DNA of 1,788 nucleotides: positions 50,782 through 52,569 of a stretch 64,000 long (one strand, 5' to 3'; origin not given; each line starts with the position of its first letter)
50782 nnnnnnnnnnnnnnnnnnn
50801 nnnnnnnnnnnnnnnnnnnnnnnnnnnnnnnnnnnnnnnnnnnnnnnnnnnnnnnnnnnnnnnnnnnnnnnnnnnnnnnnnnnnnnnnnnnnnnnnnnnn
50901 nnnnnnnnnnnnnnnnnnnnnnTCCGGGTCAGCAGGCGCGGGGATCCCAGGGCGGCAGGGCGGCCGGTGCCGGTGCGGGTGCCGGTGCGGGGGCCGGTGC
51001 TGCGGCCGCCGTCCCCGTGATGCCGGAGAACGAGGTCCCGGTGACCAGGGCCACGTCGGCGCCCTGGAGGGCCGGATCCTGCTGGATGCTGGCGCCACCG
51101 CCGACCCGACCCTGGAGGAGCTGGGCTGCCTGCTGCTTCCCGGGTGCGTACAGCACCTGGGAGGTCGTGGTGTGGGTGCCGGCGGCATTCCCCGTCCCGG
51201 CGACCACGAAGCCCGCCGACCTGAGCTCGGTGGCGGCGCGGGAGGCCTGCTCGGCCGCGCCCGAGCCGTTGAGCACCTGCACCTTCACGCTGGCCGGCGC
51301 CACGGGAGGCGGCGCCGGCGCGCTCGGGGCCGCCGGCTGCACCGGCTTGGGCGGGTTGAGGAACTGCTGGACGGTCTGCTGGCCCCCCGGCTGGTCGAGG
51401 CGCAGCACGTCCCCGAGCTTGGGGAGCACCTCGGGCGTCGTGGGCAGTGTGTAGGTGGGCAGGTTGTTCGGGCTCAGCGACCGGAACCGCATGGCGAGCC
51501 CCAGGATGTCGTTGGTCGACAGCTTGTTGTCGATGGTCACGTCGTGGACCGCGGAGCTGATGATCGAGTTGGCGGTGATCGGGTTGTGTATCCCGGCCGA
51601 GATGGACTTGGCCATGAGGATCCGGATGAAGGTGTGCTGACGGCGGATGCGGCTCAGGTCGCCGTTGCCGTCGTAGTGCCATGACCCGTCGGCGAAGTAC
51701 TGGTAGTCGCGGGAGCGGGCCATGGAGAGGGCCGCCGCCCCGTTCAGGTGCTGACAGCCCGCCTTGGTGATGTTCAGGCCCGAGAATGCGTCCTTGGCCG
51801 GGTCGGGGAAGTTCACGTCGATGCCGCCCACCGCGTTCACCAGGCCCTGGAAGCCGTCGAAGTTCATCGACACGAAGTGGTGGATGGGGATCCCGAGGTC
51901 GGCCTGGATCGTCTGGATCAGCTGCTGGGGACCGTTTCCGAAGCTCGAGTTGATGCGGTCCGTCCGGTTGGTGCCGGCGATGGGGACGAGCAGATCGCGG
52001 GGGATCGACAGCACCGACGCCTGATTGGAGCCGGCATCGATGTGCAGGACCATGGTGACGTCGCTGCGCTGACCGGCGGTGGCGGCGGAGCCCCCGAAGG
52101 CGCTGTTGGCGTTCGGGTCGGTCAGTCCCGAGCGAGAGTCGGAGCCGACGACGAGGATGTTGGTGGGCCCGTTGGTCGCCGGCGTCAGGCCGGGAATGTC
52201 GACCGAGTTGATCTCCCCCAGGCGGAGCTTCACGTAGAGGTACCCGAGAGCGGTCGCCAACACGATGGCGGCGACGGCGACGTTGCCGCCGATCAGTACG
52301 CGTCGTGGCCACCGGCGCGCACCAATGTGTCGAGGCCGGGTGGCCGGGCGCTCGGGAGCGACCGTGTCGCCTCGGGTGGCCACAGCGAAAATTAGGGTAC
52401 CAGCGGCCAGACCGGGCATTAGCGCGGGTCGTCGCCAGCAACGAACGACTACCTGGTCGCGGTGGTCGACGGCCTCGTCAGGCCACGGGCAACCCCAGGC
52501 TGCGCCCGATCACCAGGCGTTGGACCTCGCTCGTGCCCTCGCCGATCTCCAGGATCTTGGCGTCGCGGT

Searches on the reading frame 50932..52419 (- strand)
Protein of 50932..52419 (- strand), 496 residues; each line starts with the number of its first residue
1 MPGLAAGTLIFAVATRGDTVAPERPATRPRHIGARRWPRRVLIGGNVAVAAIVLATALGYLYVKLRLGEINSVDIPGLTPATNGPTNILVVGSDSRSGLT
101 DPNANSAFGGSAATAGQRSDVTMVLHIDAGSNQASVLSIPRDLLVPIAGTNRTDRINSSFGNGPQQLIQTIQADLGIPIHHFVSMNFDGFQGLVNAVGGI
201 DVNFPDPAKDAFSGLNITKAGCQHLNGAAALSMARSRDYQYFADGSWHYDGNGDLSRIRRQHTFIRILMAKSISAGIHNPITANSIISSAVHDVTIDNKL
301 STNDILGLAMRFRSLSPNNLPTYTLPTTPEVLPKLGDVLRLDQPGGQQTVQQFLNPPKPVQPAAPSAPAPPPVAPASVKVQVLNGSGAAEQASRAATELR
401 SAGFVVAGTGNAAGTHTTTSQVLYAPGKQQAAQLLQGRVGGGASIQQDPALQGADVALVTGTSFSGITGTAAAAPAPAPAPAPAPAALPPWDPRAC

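Call 7: search_protein_families(library=pfam, proteins=[window:50932-52419:-])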
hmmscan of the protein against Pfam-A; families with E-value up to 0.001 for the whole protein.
window:50932-52419:- (496 aa): 2 families
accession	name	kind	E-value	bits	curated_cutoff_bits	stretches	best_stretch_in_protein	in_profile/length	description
PF03816.19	LytR_cpsA_psr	-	4e-33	115.1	24.6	1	118-272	1-148/150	LytR_cpsA_psr family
PF13399.11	LytR_C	-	6.5e-15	56.3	22.2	1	377-464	1-86/86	LytR cell envelope-related transcriptional attenuator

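Call 8: search_protein_families(library=ncbifam, proteins=[window:50932-52419:-])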
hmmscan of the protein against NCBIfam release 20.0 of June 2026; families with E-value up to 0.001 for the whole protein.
window:50932-52419:- (496 aa): 5 families
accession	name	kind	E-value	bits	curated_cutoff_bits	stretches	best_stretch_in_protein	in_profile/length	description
TIGR00350.1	lytR_cpsA_psr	domain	2.9e-33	115.3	62.3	1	118-272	2-150/152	LCP family glycopolymer transferase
NF006897.1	PRK09379.1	equivalog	6.8e-21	74.8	441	1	117-274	75-220/298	polyisoprenyl-teichoic acid--peptidoglycan teichoic acid transferase TagU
NF047591.1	ligase_LytR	equivalog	2.6e-13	50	450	1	118-308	79-269/336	glycopolymer--peptidoglycan transferase LytR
NF051849.1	LCP_trans_Cps2A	equivalog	1.2e-11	44.5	650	1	116-295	238-406/477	LCP family glycopolymer transferase CpsA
NF035953.1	integrity_Cei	equivalog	1.8e-05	24.6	150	1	372-435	75-144/212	envelope integrity protein Cei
